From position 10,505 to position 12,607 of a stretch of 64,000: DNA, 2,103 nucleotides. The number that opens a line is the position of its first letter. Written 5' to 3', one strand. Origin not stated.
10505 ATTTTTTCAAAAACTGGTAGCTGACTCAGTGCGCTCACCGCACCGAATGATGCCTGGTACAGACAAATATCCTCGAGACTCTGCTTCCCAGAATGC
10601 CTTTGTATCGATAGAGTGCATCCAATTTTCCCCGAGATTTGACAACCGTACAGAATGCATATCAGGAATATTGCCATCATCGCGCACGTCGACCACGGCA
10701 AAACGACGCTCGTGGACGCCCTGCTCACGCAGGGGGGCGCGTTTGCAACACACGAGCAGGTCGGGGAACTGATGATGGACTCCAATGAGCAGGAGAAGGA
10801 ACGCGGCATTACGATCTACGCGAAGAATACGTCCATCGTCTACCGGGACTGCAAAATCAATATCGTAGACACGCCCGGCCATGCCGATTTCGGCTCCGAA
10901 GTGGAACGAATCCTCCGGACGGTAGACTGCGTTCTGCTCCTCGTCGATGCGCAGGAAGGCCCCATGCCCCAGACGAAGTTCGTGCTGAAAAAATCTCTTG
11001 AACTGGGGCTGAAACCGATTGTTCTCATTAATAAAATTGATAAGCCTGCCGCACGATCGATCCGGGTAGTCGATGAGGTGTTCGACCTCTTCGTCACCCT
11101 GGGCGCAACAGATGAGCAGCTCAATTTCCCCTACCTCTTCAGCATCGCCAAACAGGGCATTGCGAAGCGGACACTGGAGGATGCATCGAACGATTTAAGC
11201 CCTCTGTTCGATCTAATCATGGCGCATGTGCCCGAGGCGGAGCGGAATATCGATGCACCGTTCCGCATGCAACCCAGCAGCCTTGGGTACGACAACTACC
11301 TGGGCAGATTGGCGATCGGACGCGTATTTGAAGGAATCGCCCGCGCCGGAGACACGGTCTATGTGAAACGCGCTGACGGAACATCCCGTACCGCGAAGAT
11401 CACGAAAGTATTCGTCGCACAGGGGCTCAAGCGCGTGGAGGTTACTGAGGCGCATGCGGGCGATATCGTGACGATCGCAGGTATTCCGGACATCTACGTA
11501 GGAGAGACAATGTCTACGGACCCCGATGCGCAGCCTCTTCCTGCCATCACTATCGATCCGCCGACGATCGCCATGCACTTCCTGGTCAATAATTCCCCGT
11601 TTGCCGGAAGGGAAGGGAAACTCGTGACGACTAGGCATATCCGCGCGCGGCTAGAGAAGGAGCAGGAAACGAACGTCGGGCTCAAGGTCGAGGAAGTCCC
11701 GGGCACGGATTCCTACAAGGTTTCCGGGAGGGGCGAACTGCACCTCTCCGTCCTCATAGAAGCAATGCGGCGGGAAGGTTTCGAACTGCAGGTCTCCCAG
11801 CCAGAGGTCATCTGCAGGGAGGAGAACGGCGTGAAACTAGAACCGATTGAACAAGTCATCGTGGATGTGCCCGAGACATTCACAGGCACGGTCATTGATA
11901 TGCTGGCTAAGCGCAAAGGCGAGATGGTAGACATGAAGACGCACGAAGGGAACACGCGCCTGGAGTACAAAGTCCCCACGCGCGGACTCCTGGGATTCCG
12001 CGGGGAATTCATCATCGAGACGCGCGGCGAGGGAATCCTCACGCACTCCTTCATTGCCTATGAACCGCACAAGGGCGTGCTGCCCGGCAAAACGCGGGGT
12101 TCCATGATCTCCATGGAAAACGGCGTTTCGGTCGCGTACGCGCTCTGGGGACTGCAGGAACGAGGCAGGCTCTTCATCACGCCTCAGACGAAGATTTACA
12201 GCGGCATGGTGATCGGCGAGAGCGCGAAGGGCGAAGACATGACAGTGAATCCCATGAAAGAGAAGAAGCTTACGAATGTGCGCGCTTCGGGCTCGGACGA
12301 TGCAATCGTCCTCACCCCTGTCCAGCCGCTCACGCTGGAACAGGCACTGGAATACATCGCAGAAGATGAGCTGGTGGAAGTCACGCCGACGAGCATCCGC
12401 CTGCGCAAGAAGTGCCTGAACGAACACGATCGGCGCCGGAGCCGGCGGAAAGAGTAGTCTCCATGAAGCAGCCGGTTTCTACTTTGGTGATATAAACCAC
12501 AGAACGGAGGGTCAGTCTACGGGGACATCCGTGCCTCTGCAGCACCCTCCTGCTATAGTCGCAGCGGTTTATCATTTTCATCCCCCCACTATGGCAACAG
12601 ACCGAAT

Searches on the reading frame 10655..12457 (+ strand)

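Call 30: search_protein_families(library=pfam, proteins=[window:10655-12457:+], max_evalue=0.001)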
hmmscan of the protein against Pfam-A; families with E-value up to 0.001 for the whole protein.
window:10655-12457:+ (600 aa): 8 families
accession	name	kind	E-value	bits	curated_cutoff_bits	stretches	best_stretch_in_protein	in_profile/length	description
PF00009.33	GTP_EFTU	-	6.5e-54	182.8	26.5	1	2-192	2-186/188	Elongation factor Tu GTP binding domain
PF21018.2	BipA_C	-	7.9e-47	158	23.8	1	481-589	1-109/110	TypA/BipA C-terminal domain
PF00679.30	EFG_C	-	8.9e-22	77.4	27.9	1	394-476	2-85/89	Elongation factor G C-terminus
PF03144.31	GTP_EFTU_D2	-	8.8e-13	48.9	30.3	1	217-286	1-72/73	Elongation factor Tu domain 2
PF22042.2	EF-G_D2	-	5.5e-09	36.5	27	1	212-287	11-82/84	Elongation factor G domain 2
PF01926.29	MMR_HSR1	-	1.1e-06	29.1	21.9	1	6-127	2-113/113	50S ribosome-binding GTPase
PF14492.12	EFG_III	-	0.00025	21.5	27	1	328-379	20-72/75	Elongation Factor G, domain III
PF00735.24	Septin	-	0.0009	19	26.2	0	6-79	7-75/280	Septin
